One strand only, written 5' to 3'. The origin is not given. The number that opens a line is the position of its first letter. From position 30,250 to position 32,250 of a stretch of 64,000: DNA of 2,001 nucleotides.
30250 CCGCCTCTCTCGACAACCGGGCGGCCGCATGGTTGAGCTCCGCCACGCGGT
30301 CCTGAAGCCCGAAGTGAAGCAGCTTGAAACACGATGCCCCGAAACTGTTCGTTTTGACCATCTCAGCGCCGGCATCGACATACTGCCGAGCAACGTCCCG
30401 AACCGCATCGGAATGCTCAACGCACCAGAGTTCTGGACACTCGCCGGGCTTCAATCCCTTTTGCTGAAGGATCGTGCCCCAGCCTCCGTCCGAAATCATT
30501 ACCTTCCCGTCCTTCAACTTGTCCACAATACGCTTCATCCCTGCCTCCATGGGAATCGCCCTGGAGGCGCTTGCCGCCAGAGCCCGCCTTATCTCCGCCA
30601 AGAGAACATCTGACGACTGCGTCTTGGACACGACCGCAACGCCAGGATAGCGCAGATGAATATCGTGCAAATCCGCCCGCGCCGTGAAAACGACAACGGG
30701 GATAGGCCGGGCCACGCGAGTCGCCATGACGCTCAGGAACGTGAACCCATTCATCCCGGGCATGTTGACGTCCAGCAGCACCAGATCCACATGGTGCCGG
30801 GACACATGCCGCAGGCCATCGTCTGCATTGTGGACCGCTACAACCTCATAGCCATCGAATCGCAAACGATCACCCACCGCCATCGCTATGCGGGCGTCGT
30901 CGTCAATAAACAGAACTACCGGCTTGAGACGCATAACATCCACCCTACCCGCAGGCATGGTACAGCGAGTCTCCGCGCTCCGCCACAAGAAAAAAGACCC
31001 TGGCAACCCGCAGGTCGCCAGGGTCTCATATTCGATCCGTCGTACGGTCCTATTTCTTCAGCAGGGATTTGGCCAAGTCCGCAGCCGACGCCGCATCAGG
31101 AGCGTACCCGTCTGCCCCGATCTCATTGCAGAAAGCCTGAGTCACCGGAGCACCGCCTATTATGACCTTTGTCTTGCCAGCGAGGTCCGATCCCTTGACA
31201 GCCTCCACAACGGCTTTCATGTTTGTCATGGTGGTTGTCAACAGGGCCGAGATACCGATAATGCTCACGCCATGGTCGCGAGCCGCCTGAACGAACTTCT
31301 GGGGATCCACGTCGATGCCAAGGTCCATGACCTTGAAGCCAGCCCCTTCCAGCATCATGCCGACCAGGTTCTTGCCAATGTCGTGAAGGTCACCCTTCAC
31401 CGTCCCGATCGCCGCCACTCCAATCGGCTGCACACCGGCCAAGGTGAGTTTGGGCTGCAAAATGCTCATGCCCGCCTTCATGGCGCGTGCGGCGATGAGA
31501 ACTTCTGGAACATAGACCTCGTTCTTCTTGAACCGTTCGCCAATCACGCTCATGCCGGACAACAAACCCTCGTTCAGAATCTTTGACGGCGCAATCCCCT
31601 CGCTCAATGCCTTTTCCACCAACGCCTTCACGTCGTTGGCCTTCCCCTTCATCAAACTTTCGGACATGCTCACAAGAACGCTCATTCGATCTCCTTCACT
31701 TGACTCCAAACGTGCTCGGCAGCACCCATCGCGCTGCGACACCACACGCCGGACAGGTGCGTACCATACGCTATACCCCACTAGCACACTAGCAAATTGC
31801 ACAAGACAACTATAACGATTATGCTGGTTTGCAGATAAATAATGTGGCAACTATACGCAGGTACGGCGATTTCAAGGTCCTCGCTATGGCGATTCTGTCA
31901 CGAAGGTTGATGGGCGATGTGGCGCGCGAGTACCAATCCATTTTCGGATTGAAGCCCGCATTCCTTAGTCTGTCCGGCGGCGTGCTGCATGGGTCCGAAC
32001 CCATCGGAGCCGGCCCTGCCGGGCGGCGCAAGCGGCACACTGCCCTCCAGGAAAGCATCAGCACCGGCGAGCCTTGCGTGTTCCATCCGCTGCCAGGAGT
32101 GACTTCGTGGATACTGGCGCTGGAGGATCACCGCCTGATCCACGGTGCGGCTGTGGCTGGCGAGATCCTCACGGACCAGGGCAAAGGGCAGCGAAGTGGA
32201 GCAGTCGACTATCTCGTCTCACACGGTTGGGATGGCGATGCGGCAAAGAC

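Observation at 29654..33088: Corrinoid protein + receiver-domain-fused homocysteine-S-methyltransferase-like enzyme, with divergent AraC regulator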

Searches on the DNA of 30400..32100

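Call 36: search_rna_families(source=window, start=30400, end=32100, threshold=evalue, max_evalue=1)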
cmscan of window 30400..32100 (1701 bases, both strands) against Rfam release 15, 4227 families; matches with E-value up to 1: 3.
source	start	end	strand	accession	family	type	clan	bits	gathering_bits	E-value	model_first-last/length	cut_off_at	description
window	30967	31029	+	RF02450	ncr1175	Gene; sRNA;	-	23.1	60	0.23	1-110/110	no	Bacillus sRNA ncr1175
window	30989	31044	-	RF02399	NsiR1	Gene; sRNA;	-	19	39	0.9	1-60/60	no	Nitrogen stress-induced RNA 1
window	31145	31233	-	RF00223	IRES_Bip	Cis-reg; IRES;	-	13.5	40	0.2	1-263/263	no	bip internal ribosome entry site (IRES)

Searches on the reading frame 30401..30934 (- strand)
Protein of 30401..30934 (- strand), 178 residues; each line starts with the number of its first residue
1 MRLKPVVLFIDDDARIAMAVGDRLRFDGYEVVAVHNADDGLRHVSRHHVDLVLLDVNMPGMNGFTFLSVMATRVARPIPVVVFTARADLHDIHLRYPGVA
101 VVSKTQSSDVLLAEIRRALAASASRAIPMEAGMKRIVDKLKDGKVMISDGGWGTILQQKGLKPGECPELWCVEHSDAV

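Call 18: find_homologous_proteins(query=window:30539-30934:-)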
Query seq(132 aa) (132 aa): 13 proteins with E <= 0.001 among 171 candidates.
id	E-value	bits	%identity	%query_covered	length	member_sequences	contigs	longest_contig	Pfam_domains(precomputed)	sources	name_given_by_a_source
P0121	6.3e-14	70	36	94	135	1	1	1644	PF00072.31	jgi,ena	-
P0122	1.7e-6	46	35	94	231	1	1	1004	PF00486.35,PF00072.31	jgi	-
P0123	3.5e-6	45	36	61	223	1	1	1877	PF00486.35,PF00072.31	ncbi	-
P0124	4.7e-6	45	36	61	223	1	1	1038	PF00486.35,PF00072.31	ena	-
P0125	4.8e-6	45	36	61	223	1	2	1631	PF00486.35,PF00072.31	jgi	-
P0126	4.9e-6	45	36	61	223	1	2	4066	PF00486.35,PF00072.31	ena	-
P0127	4.7e-5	42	35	61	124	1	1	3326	PF00072.31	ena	-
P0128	7.0e-5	41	34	89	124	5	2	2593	PF00072.31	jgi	jgi:CheY-like chemotaxis protein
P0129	7.6e-5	41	34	61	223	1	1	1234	PF00486.35,PF00072.31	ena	-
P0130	8.4e-5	41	35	61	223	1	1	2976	PF00486.35,PF00072.31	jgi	jgi:two-component system OmpR family response regulator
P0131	1.9e-4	40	43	60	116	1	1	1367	PF00072.31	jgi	-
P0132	5.3e-4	38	34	67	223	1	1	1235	PF00486.35,PF00072.31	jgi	-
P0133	7.9e-4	38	38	46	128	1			PF00072.31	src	-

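Call 33: find_related_loci(query=window:30473-30934:-, collection=metagenome_contigs, flank=5000)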
Query seq(154 aa) (154 aa) in metagenome_contigs; peptide patterns used: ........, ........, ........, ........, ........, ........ (x = any residue, [..] = any of these).
600 stretches matched a pattern (row limit reached: there are more); 404 encode a relative of the query (tblastn E <= 1e-3); the best 80 are kept; 80 distinct loci.
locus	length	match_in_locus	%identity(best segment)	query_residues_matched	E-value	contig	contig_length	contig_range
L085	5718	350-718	37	4-126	2e-15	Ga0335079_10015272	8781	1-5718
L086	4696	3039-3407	35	4-126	7e-15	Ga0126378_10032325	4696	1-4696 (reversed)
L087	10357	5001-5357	37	4-122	2e-14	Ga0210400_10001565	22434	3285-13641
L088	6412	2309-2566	37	7-91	5e-14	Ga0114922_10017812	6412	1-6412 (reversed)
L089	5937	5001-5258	37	7-91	5e-14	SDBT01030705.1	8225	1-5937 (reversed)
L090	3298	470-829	35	7-126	8e-14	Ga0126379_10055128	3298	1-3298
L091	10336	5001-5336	34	7-115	2e-13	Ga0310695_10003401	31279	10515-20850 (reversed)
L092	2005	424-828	29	1-134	2e-13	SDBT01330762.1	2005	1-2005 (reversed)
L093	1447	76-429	36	7-124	3e-13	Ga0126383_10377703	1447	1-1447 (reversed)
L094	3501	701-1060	32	4-127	3e-13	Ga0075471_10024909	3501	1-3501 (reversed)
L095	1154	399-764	29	6-128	4e-13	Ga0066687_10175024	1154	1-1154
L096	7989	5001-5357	35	5-124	5e-13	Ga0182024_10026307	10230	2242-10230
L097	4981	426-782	35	6-124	7e-13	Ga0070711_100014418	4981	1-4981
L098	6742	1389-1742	36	7-124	7e-13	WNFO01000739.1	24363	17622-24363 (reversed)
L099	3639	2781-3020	40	2-83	1e-12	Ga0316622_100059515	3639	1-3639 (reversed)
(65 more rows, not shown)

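Call 46: find_encoding_contigs(protein=P0121, flank=3000, max_places=4)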
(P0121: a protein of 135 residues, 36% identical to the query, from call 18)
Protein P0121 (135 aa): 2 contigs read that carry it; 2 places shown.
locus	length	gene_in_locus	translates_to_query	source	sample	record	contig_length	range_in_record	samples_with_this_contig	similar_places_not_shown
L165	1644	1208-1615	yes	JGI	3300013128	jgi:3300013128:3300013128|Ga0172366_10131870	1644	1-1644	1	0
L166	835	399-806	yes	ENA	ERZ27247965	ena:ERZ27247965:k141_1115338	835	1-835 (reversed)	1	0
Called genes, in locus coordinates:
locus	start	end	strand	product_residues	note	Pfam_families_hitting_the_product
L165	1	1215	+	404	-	PF00512:HisKA, PF02518:HATPase_c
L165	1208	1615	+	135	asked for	PF00072:Response_reg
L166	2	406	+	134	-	?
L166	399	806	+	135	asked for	PF00072:Response_reg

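Call 74: find_homologous_proteins(query=window:30401-30934:-, max_evalue=0.001)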
Query window:30401-30934:- (178 aa): 126 proteins with E <= 0.001 among 562 candidates; the best 120 are listed.
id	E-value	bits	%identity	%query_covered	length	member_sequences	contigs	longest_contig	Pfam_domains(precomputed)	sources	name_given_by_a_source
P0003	1.7e-15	76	78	28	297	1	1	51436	PF02574.23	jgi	jgi:5-methyltetrahydrofolate--homocysteine methyltransferase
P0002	3.2e-14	71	74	26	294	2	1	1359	PF02574.23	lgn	-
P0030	3.5e-14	71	72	26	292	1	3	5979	PF02574.23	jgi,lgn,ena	-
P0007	3.5e-14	71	72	26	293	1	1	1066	PF02574.23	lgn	-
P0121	1.4e-13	69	36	70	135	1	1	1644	PF00072.31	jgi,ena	-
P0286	5.3e-13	67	70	26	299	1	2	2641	PF02574.23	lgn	-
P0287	5.8e-13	67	69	24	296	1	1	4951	PF02574.23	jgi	-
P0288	5.8e-13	67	70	26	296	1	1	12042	PF02574.23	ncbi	-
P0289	6.3e-13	67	76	24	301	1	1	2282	PF02574.23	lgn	-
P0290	1.5e-12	66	69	25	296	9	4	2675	PF02574.23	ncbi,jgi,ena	jgi:5-methyltetrahydrofolate--homocysteine methyltransferase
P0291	1.6e-12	66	73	22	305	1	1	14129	PF02574.23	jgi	jgi:5-methyltetrahydrofolate--homocysteine methyltransferase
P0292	2.0e-12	66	69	25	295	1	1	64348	PF02574.23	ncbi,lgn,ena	-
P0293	2.5e-12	65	75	22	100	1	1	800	PF02574.23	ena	-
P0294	3.5e-12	65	71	24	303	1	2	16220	PF02574.23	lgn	-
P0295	3.7e-12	65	67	25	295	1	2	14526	PF02574.23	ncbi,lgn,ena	-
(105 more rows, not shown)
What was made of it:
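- Tried and rejected: It also failed to return the parent protein itself, so this negative result is weak (call 74).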

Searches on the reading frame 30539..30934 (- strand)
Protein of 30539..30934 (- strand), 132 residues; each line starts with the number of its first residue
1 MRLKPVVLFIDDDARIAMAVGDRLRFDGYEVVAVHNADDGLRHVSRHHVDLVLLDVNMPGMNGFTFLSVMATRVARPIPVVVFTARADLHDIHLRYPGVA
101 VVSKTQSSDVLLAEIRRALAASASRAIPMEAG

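Call 76: predict_structure(alignment_id=A4)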
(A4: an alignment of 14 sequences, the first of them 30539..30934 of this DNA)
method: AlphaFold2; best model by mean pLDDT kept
length: 132 residues; sequences in the alignment: 14
mean_pLDDT: 87.8   pTM: 0.83
mean pLDDT of the five models: 87.8, 87.7, 87.5, 87.2, 86.2
residues with pLDDT >= 90: 81; 70-90: 41; 50-70: 4; < 50: 6
segments of 3 or more residues with pLDDT < 50: 127-132
pLDDT, mean of each block of 10 residues (from residue 1): 87 93 96 94 93 91 88 88 88 84 91 94 65 42
secondary structure, 60 per line:
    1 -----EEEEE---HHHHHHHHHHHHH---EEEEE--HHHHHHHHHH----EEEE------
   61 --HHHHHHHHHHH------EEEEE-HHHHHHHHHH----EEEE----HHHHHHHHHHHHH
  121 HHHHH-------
elements in order: E6-10 H14-26 E30-34 H37-46 E51-54 H63-73 E80-84 H86-95 E100-103 H108-125
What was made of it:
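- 30563..30934 (-): Receiver (REC) domain, aa 1-124. Phospho-acceptor D55 (codon 30770-30772), acidic pair D11/D12, T84 and K104. AF2 with a 14-sequence alignment gives pLDDT 87.8, pTM 0.83 and a canonical (beta-alpha)5 order (call 76).
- On Response regulator receiver domain (PF00072), true receiver versus pseudo-receiver: AF2 gives pLDDT 87.8 and pTM 0.83, with five strands alternating with five helices (call 76).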

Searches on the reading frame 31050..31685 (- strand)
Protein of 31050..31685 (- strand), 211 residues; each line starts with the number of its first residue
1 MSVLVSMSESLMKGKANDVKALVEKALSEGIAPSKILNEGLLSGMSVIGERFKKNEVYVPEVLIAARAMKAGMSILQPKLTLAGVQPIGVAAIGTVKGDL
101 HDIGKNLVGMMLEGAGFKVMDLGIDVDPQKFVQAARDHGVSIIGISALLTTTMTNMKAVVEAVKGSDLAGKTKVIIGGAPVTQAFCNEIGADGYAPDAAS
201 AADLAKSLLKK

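Call 55: search_solved_structures(query=window:31050-31685:-, max_evalue=0.00001)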
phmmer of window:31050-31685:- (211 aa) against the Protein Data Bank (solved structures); distinct sequences matched with E-value up to 0.00001: 24.
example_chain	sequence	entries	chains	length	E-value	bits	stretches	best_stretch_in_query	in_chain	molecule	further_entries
1y80_A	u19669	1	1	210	8.1e-62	211.7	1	6-209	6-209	Predicted cobalamin binding protein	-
7xcn_M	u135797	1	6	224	8.4e-41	143.2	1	21-207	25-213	Trimethylamine methyltransferase corrinoid protein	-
4jgi_A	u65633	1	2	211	2e-34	122.4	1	13-203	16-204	Putative uncharacterized protein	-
3ezx_A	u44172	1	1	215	9.5e-33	116.9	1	19-206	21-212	Monomethylamine corrinoid protein 1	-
8ssd_A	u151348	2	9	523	2.1e-27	99.5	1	7-191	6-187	Methionine synthase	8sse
9cbp_A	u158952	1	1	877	3.1e-27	98.9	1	6-191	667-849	Methionine synthase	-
1bmt_A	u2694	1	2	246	5e-27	98.3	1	8-185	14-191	METHIONINE SYNTHASE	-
8ssc_A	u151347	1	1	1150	5.1e-27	98.2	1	6-191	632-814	Methionine synthase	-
3bul_A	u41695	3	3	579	1.3e-26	96.9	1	8-185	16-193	Methionine synthase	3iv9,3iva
9cbq_A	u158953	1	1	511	1.8e-26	96.4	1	6-191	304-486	Methionine synthase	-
9cbo_A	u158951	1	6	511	2.5e-26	96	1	6-191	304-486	Methionine synthase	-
9cbr_A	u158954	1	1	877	4.7e-26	95.1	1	6-191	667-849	Methionine synthase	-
1k7y_A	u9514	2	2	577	8.1e-25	91.1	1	8-185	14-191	methionine synthase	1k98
8g3h_A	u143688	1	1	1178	1e-21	80.9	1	14-191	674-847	Methionine synthase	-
2i2x_B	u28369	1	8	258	5.3e-21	78.6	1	6-208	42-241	Methyltransferase 1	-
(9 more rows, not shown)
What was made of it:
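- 31050..31685 (-): Stand-alone corrinoid (cobalamin-binding) protein, 211 aa. It has the B12 cap plus the Rossmann B12 domain, DLHDIG with His101 (codon 31383-31385), SAL at 146 and GG at 177. An AAGGAG Shine-Dalgarno site precedes the ATG. Closest solved structure is 1y80, E 8e-62 (call 55).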

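Call 63: list_cluster_members(proteins=[P0001, window:31050-31685:-])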
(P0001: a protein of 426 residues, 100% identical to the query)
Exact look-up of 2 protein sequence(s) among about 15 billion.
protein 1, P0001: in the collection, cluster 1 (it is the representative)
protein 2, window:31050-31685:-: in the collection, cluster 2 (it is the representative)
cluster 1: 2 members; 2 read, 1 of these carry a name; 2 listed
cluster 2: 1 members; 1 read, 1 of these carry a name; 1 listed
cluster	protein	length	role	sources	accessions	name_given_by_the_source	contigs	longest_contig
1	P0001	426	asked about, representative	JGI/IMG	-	5-methyltetrahydrofolate--homocysteine methyltransferase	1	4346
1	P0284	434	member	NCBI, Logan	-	-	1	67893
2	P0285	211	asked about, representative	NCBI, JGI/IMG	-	5-methyltetrahydrofolate--homocysteine methyltransferase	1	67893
